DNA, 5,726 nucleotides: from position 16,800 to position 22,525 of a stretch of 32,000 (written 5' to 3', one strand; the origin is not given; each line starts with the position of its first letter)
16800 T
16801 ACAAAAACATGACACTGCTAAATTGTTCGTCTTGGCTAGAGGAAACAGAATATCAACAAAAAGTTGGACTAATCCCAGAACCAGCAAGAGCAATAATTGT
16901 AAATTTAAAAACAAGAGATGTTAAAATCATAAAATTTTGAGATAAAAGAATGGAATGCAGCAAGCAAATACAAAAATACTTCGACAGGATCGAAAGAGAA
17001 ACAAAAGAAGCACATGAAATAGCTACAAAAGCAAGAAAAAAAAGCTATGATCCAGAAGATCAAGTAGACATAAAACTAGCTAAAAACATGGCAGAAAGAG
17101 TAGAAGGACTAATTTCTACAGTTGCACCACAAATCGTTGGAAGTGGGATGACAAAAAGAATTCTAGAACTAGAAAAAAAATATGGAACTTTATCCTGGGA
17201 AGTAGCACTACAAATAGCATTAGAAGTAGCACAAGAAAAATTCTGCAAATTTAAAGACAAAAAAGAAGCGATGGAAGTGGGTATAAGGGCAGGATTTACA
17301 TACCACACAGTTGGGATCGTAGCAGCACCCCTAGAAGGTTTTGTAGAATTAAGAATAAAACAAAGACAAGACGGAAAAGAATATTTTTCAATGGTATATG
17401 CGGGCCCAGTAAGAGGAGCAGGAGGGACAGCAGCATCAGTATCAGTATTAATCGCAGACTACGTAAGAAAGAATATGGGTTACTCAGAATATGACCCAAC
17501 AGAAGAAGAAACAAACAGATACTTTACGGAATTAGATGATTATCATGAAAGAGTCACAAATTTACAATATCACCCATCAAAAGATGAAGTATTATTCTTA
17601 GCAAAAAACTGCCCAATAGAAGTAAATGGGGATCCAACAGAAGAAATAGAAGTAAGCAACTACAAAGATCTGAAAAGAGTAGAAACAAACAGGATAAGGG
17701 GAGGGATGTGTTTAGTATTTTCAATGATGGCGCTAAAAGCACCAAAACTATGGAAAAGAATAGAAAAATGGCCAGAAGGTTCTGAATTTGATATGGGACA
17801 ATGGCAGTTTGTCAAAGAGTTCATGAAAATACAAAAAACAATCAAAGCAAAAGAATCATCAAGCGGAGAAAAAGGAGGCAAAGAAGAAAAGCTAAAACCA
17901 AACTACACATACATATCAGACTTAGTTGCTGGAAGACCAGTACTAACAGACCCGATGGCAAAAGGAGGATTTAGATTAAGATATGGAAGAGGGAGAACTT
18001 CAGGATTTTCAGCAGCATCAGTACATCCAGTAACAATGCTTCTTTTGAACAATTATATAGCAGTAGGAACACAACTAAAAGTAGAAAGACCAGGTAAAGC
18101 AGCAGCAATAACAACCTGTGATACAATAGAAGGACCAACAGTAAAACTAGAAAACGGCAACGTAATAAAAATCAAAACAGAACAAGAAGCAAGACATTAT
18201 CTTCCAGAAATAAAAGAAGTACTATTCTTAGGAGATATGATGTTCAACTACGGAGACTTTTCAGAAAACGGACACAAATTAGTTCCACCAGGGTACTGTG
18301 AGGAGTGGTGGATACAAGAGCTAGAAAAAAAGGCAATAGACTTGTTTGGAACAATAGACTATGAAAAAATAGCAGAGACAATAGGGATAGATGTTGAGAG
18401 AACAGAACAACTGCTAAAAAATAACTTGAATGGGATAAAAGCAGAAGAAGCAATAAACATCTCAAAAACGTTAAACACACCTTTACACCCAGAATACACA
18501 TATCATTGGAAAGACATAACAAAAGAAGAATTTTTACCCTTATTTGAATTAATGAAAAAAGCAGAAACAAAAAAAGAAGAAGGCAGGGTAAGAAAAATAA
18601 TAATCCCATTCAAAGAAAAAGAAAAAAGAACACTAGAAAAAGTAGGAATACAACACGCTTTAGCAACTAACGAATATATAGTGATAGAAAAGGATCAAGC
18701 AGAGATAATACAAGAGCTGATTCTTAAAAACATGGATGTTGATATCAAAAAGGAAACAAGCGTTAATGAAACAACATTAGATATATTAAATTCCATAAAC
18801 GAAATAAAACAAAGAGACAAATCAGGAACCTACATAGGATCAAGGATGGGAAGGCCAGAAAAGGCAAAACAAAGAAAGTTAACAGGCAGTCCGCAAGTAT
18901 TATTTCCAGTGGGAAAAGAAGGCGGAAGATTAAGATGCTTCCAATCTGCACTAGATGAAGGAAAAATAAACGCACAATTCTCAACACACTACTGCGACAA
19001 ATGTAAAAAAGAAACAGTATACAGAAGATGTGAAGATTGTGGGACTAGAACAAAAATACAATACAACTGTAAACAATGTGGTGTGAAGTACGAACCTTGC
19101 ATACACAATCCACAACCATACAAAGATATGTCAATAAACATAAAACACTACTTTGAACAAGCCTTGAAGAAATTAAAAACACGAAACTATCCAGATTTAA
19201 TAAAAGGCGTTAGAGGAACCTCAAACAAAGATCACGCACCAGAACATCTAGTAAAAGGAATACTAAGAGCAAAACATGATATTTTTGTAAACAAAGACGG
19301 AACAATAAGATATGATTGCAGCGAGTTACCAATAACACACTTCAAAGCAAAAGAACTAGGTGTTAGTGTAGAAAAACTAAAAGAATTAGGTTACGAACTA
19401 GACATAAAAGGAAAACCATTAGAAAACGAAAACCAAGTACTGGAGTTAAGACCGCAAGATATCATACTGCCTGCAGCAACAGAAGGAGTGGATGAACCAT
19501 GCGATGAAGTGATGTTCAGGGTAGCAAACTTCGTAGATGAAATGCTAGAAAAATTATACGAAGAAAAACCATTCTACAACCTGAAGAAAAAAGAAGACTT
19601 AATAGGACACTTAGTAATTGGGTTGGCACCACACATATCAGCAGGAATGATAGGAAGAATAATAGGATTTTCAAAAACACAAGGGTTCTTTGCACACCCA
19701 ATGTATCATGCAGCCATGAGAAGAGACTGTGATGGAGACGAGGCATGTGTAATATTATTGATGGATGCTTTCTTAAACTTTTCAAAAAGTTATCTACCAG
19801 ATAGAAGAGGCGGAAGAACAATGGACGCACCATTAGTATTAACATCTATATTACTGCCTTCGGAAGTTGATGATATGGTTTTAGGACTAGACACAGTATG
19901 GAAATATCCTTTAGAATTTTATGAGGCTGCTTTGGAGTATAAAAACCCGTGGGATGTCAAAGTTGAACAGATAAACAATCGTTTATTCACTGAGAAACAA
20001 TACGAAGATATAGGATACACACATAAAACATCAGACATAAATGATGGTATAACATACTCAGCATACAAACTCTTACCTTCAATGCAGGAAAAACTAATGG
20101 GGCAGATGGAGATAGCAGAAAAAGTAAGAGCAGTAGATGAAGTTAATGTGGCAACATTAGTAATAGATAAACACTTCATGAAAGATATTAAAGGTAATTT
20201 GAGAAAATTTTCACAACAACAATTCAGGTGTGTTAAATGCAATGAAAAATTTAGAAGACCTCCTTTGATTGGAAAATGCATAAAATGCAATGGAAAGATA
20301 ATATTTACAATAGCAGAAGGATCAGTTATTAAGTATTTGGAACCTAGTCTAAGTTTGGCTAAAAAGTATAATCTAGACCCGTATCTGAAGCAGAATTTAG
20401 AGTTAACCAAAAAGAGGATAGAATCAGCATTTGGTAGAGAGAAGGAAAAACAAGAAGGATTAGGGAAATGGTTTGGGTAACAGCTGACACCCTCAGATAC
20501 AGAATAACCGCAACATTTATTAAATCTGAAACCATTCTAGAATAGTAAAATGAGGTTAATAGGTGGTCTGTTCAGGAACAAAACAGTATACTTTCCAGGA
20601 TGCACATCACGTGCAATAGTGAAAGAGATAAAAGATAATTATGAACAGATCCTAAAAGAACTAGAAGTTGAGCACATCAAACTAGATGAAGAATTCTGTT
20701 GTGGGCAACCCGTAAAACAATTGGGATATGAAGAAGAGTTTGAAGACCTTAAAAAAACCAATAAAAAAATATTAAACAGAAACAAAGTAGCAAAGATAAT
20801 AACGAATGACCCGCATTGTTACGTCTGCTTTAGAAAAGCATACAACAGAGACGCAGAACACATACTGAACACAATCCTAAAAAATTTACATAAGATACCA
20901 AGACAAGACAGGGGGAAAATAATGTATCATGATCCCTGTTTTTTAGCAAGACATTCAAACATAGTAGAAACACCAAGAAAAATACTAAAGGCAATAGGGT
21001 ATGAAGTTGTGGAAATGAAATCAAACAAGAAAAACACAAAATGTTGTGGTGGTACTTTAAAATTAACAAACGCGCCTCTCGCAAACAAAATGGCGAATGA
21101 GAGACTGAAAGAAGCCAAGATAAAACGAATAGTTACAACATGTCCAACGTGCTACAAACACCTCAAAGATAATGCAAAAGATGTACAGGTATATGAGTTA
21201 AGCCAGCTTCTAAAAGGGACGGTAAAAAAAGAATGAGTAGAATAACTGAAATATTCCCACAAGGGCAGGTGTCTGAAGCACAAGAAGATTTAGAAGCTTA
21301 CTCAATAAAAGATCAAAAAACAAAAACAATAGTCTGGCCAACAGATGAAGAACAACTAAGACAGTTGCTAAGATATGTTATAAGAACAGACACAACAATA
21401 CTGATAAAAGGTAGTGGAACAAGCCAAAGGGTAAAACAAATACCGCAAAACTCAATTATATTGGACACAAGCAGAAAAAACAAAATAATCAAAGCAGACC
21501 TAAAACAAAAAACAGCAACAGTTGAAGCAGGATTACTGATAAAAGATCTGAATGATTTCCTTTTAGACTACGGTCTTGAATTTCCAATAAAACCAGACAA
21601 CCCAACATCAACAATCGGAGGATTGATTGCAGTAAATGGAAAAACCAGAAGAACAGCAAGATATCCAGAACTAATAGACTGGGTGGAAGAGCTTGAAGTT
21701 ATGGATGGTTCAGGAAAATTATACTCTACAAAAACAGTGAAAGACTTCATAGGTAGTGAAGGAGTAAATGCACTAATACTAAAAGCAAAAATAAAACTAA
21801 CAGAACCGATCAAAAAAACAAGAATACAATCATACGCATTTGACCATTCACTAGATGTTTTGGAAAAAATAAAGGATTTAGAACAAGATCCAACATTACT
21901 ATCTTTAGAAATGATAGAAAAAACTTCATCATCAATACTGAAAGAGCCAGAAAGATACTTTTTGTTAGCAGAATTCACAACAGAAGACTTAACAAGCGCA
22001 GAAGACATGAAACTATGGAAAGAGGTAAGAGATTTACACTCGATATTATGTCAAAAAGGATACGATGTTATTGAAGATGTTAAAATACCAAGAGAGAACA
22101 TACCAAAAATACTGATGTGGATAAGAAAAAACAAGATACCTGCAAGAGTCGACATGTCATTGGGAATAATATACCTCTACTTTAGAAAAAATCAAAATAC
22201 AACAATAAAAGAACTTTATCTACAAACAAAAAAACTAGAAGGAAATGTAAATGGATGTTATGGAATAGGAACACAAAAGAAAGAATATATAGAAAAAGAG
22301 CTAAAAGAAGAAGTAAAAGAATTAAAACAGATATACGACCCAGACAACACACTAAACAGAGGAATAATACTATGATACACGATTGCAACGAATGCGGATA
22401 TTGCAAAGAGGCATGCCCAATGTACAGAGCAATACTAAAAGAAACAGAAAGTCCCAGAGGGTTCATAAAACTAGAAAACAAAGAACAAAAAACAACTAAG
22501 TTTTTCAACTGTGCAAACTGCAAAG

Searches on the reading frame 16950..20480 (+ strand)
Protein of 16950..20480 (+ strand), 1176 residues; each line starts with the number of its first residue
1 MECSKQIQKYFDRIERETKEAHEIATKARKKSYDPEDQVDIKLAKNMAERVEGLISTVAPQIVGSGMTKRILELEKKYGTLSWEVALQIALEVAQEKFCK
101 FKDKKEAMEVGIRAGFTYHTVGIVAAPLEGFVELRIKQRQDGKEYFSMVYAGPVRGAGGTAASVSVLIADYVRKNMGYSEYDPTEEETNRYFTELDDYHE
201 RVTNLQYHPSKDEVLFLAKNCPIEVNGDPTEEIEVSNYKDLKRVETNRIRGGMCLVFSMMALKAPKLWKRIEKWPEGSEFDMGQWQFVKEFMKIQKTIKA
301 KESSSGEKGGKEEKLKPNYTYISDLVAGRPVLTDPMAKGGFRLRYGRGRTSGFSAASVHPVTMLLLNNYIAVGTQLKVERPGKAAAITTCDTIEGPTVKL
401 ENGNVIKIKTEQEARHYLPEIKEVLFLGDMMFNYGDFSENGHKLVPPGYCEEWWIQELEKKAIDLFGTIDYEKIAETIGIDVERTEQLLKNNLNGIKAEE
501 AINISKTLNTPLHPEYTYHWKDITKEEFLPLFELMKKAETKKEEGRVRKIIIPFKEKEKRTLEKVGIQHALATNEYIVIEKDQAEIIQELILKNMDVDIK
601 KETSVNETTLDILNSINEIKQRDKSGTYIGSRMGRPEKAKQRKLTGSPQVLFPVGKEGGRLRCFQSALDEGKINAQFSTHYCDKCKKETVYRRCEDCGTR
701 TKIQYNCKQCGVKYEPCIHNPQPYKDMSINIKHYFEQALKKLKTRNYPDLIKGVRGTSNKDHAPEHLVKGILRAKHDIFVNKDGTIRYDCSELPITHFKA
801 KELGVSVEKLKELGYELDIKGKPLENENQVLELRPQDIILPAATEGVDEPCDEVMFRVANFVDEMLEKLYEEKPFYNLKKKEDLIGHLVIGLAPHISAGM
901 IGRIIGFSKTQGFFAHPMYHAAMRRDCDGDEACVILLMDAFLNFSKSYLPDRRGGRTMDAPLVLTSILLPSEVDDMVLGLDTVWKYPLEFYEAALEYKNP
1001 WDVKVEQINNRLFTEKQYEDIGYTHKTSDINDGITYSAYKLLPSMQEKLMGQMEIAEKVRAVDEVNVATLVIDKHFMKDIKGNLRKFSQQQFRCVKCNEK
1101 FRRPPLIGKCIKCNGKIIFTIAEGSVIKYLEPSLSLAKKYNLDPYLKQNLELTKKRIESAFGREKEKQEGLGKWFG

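Call 80: search_protein_families(library=pfam, proteins=[window:16950-20480:+], max_evalue=0.0001)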
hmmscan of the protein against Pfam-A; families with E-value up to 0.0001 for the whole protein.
window:16950-20480:+ (1176 aa): 3 families
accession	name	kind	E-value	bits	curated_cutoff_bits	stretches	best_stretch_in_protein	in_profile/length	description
PF24844.1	PolC_DP2_central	-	1.3e-126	423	24.3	1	311-714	4-370/372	DNA polymerase II large subunit DP2, central domain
PF24846.1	PolC_DP2_cat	-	6.7e-125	416.4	24.3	1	748-1048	5-299/299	DNA polymerase II large subunit DP2, catalytic domain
PF03833.19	PolC_DP2_N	-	3.7e-86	289.1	24.3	1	9-293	1-270/271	DNA polymerase II large subunit DP2, N-terminal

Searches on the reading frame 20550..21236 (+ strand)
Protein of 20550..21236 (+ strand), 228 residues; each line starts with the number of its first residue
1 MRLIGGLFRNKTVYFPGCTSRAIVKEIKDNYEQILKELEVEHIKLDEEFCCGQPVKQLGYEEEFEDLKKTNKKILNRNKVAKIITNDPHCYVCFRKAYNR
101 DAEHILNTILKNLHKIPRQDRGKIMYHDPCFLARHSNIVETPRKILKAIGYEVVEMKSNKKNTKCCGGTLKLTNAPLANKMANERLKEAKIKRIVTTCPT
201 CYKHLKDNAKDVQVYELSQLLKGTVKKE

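Call 80: search_protein_families(library=pfam, proteins=[window:20550-21236:+], max_evalue=0.0001)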
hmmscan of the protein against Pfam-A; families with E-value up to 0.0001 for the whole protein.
window:20550-21236:+ (228 aa): 1 family
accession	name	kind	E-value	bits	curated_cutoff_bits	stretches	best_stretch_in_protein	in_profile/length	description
PF02754.22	CCG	-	5.1e-27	94.2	20.6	2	13-94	2-84/85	Cysteine-rich domain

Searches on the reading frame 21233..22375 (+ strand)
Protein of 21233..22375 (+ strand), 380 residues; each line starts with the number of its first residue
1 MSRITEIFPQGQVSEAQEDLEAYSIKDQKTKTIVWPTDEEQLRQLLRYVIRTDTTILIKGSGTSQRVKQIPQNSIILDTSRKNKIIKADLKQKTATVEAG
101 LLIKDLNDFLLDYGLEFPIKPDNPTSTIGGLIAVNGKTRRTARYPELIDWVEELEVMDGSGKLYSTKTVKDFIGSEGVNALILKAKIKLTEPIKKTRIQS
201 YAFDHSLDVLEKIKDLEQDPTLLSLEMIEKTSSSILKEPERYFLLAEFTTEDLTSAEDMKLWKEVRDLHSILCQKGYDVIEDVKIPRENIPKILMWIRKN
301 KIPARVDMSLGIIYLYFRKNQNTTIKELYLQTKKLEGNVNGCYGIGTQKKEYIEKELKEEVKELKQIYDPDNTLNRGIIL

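Call 80: search_protein_families(library=pfam, proteins=[window:21233-22375:+], max_evalue=0.0001)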
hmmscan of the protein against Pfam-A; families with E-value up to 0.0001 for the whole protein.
window:21233-22375:+ (380 aa): 2 families
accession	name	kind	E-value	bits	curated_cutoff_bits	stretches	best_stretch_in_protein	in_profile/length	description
PF01565.28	FAD_binding_4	-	1.1e-23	83.9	26.4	1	32-165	3-137/139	FAD binding domain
PF02913.24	FAD-oxidase_C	-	1.4e-07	31.9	21.2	1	248-377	96-246/248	FAD linked oxidases, C-terminal domain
